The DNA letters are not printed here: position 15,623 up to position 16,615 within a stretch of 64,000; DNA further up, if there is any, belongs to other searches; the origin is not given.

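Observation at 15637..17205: Cyclase-homology (SatD-like) + DUF3307-like membrane protein cassette nested inside a Type I R-M operon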

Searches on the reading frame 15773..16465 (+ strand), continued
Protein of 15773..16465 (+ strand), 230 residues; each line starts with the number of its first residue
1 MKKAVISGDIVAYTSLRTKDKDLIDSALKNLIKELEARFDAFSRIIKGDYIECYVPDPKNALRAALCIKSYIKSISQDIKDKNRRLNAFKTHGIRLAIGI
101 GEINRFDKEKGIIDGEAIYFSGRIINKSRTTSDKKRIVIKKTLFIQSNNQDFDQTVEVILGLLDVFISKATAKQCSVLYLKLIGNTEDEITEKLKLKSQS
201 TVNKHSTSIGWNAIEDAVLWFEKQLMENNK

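Call 63: find_encoding_contigs(protein=P0007, flank=6000, max_places=2)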
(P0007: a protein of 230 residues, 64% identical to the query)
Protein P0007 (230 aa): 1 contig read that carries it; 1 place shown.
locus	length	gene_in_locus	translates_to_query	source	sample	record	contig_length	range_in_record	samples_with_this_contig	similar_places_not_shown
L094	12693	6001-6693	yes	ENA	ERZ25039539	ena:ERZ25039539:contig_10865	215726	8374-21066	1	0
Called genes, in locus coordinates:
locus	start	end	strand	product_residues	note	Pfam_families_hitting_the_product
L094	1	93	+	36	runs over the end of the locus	PF00580:UvrD-helicase (weak)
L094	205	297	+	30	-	-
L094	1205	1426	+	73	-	-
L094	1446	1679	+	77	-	-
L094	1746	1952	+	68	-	-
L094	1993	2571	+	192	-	PF04055:Radical_SAM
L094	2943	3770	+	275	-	-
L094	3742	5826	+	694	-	PF12705:PDDEXK_1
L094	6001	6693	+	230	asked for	PF16264:SatD (weak), PF00196:GerE (weak)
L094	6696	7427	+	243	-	PF11750:DUF3307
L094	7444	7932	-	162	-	PF00885:DMRL_synthase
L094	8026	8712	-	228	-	PF07719:TPR_2 (faint), PF12895:ANAPC3 (faint), PF13174:TPR_6 (faint), PF13424:TPR_12 (faint), PF14559:TPR_19 (faint), PF25062:ARM_TT21_N (weak), PF13428:TPR_14 (faint), PF13432:TPR_16 (weak)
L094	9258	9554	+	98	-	-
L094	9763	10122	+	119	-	-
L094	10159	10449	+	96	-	PF05258:DciA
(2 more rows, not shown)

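Call 64: find_encoding_contigs(protein=P0027, flank=6000, max_places=2)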
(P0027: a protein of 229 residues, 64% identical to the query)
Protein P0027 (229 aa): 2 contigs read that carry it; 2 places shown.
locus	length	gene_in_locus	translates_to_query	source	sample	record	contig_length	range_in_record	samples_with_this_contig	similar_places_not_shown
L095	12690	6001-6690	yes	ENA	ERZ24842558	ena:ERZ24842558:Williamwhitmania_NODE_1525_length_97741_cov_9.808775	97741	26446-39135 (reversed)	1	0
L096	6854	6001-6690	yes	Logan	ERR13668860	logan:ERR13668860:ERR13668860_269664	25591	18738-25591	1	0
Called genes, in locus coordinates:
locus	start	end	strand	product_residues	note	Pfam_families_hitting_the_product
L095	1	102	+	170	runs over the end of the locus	PF04542:Sigma70_r2, PF08281:Sigma70_r4_2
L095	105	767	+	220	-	-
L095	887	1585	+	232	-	PF02493:MORN (weak)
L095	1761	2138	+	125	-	PF00903:Glyoxalase (weak), PF22658:YycE-like_N, PF22659:YycE-like_C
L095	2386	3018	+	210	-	PF03544:TonB_C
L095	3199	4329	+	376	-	PF00202:Aminotran_3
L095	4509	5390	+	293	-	PF07224:Chlorophyllase, PF03403:PAF-AH_p_II, PF01738:DLH (weak), PF00561:Abhydrolase_1, PF12146:Hydrolase_4 (weak), PF12697:Abhydrolase_6 (faint), PF00326:Peptidase_S9 (faint), PF12740:PETase (faint)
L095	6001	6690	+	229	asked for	-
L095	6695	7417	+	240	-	PF11750:DUF3307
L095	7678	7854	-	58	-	-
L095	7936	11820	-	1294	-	PF00501:AMP-binding, PF13193:AMP-binding_C (weak), PF00132:Hexapep (faint), PF21711:DCTN5 (faint), PF25084:LbH_EIF2B (faint), PF25087:GMPPB_C (faint)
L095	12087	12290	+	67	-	PF01361:Tautomerase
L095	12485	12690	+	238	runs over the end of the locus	PF00106:adh_short, PF13561:adh_short_C2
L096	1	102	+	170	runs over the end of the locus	PF04542:Sigma70_r2, PF08281:Sigma70_r4_2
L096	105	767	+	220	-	-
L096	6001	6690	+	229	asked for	-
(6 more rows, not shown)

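Call 72: find_related_loci(query=A1, collection=viral_contigs, flank=8000)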
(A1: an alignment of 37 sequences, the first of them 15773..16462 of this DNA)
Query A1 (230 aa) in viral_contigs; peptide patterns used: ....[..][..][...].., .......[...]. (x = any residue, [..] = any of these).
15 stretches matched a pattern, but none encodes a relative of the query by tblastn (E <= 1e-3).

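Call 73: search_protein_families(library=pfam, alignment_id=A1, max_evalue=1)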
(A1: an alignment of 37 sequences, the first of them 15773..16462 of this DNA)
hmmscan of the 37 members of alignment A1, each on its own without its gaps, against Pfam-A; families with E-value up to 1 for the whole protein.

A. member 1, window:15773-16462:+ (230 aa): 1 family
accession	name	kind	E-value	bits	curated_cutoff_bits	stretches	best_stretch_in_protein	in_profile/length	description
PF00196.25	GerE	-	0.022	14.8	23.5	1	171-209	4-41/57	Bacterial regulatory proteins, luxR family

B. families by the number of members that match (of 37 scanned): 22 families
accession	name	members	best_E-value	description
PF00196.25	GerE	35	1e-05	Bacterial regulatory proteins, luxR family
PF16264.11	SatD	26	5.1e-08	SatD family (SatD)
PF08281.18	Sigma70_r4_2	18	5.7e-05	Sigma-70, region 4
PF04545.22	Sigma70_r4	9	0.0043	Sigma-70, region 4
PF07638.17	Sigma70_ECF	5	0.012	ECF sigma factor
PF00244.26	14-3-3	5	0.018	14-3-3 protein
PF13384.12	HTH_23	4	0.0078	Homeodomain-like domain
PF06056.18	Terminase_5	3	0.0045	Putative ATPase subunit of terminase (gpP-like)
PF01381.28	HTH_3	3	0.0077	Helix-turn-helix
PF22135.1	Cwp8_D3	3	0.12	Cell wall binding protein Cwp8 domain 3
PF09957.15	VapB_antitoxin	2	0.059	Bacterial antitoxin of type II TA system, VapB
PF21707.3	ABC_AB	2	0.067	Emaravirus ABC_AB protein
PF21718.4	KH_DTX3L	2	0.073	DTX3L, KH-like domain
PF01418.23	HTH_6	2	0.1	Helix-turn-helix domain, rpiR family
PF14493.12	HTH_40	1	0.042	Helix-turn-helix domain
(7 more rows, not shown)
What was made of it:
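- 15773..16465 (+): ORF1 (230 aa), a divergent SatD-family protein. Residues ~1-147 form a cyclase-homology fold and residues ~150-228 a LuxR/sigma70-r4-type HTH. Among homologues, SatD matches 26/37 and GerE 35/37 (call 73).
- On SatD family (PF16264): 26 of 37 homologues match SatD, best E 5e-8 (call 73).
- On HTH autoregulator: GerE/sigma70-r4 hits (call 73).
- Closest known: SatD family. Same: 26 of 37 close homologues of ORF1 match PF16264 (call 73).
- Among 37 homologues, SatD matches 26, GerE 35 and Sigma70_r4_2 18 (call 73).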

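Call 83: list_cluster_members(proteins=[P0245, P0252, P0259, P0266, P0275, P0283, P0290, P0298, P0306, P0316])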
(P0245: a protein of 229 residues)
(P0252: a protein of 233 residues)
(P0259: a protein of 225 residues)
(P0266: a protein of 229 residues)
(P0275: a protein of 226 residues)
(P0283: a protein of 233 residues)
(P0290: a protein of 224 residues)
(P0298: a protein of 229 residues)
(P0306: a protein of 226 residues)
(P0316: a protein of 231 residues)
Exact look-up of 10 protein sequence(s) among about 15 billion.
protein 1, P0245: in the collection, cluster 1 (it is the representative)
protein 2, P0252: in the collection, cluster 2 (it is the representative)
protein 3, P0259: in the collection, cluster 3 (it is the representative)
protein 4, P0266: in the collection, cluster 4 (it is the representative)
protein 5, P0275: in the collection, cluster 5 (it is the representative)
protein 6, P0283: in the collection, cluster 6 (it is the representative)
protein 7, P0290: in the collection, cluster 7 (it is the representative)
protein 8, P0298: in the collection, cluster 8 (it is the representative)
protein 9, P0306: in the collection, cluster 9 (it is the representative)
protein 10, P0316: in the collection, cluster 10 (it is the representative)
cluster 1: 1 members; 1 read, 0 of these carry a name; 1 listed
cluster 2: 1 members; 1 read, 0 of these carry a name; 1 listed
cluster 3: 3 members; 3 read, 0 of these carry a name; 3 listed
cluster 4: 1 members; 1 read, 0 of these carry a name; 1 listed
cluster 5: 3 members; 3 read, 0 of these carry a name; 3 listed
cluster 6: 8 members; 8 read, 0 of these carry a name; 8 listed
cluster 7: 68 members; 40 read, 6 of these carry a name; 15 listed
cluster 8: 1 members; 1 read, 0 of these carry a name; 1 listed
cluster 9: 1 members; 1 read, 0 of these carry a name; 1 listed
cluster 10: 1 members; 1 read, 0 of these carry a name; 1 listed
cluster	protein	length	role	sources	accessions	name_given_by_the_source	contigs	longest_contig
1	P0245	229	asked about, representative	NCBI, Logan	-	-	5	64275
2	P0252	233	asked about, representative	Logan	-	-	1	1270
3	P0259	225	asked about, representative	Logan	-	-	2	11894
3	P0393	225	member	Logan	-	-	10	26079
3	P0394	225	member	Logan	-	-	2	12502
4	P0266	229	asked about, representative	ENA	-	-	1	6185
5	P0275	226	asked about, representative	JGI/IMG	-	-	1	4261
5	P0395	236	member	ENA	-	-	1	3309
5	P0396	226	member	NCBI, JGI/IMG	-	-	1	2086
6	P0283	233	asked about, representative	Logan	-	-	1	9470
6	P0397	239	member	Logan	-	-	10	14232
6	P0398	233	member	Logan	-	-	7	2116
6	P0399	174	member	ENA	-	-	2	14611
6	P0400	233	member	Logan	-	-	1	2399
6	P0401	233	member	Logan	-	-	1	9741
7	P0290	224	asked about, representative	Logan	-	-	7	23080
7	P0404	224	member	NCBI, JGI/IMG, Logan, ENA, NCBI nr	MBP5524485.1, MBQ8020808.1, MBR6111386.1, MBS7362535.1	MAG: hypothetical protein U0K71_14875 [Paludibacteraceae bacterium] | hypothetical protein | hypothetical protein [Paludibacteraceae bacterium]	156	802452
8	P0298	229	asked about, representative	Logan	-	-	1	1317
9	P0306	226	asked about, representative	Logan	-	-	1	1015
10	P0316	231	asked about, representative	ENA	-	-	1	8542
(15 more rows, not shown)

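Call 84: list_cluster_members(proteins=[P0321, P0330, P0338, P0347, P0353, P0362, P0367, P0376, P0383, P0387])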
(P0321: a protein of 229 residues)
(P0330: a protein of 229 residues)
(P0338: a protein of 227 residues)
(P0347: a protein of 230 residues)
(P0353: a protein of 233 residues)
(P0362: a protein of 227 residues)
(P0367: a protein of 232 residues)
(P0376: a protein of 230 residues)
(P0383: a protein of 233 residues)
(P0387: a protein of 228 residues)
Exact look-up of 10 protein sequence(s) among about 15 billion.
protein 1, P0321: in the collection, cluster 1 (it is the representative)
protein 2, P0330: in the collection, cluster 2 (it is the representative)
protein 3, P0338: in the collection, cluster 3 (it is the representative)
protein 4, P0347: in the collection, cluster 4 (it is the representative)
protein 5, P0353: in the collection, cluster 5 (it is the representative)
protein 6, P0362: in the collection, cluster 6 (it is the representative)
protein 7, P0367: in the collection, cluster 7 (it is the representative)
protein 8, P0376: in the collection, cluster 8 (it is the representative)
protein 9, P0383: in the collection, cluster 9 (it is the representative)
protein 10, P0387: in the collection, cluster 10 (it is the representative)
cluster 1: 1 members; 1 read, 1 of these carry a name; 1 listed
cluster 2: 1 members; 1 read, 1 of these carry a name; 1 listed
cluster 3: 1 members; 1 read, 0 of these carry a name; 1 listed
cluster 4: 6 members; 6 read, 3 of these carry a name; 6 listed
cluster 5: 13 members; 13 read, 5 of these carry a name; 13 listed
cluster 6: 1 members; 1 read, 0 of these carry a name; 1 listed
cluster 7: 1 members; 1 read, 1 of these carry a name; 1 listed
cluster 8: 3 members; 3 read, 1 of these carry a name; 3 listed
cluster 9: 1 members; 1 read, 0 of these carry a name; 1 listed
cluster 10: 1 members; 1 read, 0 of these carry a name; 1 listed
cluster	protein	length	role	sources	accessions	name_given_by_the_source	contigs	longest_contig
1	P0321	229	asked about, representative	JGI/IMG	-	hypothetical protein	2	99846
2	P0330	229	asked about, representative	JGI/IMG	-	hypothetical protein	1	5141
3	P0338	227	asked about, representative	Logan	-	-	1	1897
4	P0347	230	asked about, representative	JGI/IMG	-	hypothetical protein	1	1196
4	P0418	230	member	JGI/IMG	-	hypothetical protein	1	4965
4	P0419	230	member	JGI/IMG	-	hypothetical protein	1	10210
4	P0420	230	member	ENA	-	-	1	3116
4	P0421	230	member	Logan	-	-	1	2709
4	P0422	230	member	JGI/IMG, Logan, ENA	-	-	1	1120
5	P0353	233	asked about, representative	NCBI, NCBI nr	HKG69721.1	MAG TPA: hypothetical protein VKA92_12690 [Segetibacter sp.] | hypothetical protein [Segetibacter sp.]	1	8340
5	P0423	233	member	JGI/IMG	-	hypothetical protein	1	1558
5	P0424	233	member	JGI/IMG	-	hypothetical protein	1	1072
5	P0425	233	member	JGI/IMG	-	predicted DNA-binding protein YlxM (UPF0122 family)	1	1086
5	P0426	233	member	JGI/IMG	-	predicted DNA-binding protein YlxM (UPF0122 family)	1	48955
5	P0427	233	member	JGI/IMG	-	-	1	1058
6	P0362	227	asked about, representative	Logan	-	-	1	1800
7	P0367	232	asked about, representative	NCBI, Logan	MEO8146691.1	MAG: SatD family protein [Bacteroidia bacterium]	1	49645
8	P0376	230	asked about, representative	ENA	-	-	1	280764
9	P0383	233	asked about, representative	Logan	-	-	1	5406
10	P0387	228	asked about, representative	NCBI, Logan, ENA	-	-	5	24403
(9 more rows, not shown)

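Call 85: find_encoding_contigs(protein=P0404, flank=5000, max_places=4)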
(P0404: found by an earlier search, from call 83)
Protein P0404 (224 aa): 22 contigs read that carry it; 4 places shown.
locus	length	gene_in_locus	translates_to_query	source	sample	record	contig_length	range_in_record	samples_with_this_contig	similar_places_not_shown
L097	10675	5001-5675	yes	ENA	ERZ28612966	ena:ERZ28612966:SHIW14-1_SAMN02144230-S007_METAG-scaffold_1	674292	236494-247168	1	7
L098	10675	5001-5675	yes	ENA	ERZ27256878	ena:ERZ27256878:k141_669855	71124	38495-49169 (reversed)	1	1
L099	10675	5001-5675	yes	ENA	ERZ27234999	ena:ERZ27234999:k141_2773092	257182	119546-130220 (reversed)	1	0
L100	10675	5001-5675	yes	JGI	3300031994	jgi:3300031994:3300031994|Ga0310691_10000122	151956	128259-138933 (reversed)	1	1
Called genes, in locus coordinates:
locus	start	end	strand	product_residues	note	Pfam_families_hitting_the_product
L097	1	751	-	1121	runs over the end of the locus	PF17757:UvrB_inter, PF02559:CarD_TRCF_RID, PF04851:ResIII, PF00270:DEAD, PF00271:Helicase_C, PF03461:TRCF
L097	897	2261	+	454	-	PF08486:SpoIID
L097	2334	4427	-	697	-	PF19527:DUF6055, PF16151:DUF4859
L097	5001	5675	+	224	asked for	-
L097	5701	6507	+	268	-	PF11750:DUF3307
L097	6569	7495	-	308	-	PF00890:FAD_binding_2 (faint), PF01134:GIDA (faint), PF01266:DAO (faint), PF03486:HI0933_like (faint), PF07992:Pyr_redox_2, PF12831:FAD_oxidored (faint), PF13738:Pyr_redox_3, PF00070:Pyr_redox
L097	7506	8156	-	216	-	PF16584:LolA_2, PF03548:LolA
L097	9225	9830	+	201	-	PF01381:HTH_3 (weak), PF13560:HTH_31 (weak)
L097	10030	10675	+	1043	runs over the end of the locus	PF26124:DUF8038 (faint), PF13585:CHU_C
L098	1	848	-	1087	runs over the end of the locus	PF17757:UvrB_inter, PF02559:CarD_TRCF_RID, PF00270:DEAD, PF04851:ResIII, PF00271:Helicase_C, PF03461:TRCF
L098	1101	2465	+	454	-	PF08486:SpoIID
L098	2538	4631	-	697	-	PF19527:DUF6055, PF16151:DUF4859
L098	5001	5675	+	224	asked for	-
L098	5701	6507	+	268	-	PF11750:DUF3307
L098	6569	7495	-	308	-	PF00890:FAD_binding_2 (faint), PF01134:GIDA (faint), PF01266:DAO (faint), PF03486:HI0933_like (faint), PF07992:Pyr_redox_2, PF12831:FAD_oxidored (faint), PF13738:Pyr_redox_3, PF00070:Pyr_redox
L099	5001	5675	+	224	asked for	-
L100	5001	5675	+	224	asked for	-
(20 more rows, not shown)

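Call 86: find_encoding_contigs(protein=P0367, flank=5000, max_places=1)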
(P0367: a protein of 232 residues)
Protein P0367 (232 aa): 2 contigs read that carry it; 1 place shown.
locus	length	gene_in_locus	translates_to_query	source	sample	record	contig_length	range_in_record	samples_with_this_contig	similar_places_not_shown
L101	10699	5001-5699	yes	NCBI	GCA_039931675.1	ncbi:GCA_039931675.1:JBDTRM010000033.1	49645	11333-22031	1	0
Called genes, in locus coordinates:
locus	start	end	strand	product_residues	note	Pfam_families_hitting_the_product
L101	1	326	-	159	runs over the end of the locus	-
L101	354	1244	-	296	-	PF06314:ADC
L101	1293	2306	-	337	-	-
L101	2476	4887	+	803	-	PF13802:Gal_mutarotas_2, PF01055:Glyco_hydro_31_2nd, PF21365:Glyco_hydro_31_3rd, PF17137:DUF5110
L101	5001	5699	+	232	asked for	PF16264:SatD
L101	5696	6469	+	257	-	PF11750:DUF3307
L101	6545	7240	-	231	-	PF02698:DUF218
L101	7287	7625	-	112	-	PF15071:TMEM220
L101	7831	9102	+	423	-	PF18962:Por_Secre_tail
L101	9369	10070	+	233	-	PF20260:PUA_4, PF04452:Methyltrans_RNA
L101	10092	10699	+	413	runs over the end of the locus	PF00675:Peptidase_M16, PF05193:Peptidase_M16_C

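Call 87: find_encoding_contigs(protein=P0376, flank=5000, max_places=1)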
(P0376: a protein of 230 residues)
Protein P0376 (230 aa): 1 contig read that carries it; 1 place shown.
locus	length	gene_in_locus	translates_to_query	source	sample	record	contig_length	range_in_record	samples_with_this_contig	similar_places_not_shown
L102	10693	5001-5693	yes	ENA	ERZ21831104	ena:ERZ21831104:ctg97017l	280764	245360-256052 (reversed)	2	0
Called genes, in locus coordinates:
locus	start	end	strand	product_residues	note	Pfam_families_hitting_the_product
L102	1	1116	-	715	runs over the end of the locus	PF00115:COX1, PF02433:FixO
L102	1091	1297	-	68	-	PF03597:FixS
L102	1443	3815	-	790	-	PF12156:ATPase-cat_bd, PF00403:HMA (weak), PF00122:E1-E2_ATPase, PF00702:Hydrolase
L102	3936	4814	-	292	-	PF01263:Aldose_epim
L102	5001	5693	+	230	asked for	PF16264:SatD (weak)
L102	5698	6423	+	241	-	PF11750:DUF3307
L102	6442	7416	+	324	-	PF00135:COesterase, PF07224:Chlorophyllase (weak), PF20434:BD-FAE, PF07859:Abhydrolase_3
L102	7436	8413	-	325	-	PF01408:GFO_IDH_MocA, PF22725:GFO_IDH_MocA_C3, PF02894:GFO_IDH_MocA_C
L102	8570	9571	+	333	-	PF00149:Metallophos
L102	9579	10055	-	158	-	PF13858:DUF4199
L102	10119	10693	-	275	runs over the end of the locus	PF00905:Transpeptidase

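Call 90: search_dna_similar(query=window:15773-16462:+, collection=plasmids, mode=protein, max_evalue=0.001, max_rows=15)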
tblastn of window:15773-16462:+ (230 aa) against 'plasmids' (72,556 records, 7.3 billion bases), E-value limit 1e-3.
Records with a match: 1; places in all: 1; records where one place covers at least 80% of the query: 1.
Best place of each record, by identity: <60% 1.
By first word of the organism name: Segatella 1.
By predicted mobility (MOB-suite, as given by PLSDB): non-mobilizable 1.
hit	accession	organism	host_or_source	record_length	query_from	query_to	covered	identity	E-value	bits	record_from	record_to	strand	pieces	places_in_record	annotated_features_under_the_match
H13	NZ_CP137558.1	Segatella copri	Homo sapiens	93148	1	230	100%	26.3%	1e-8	62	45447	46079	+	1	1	hypothetical protein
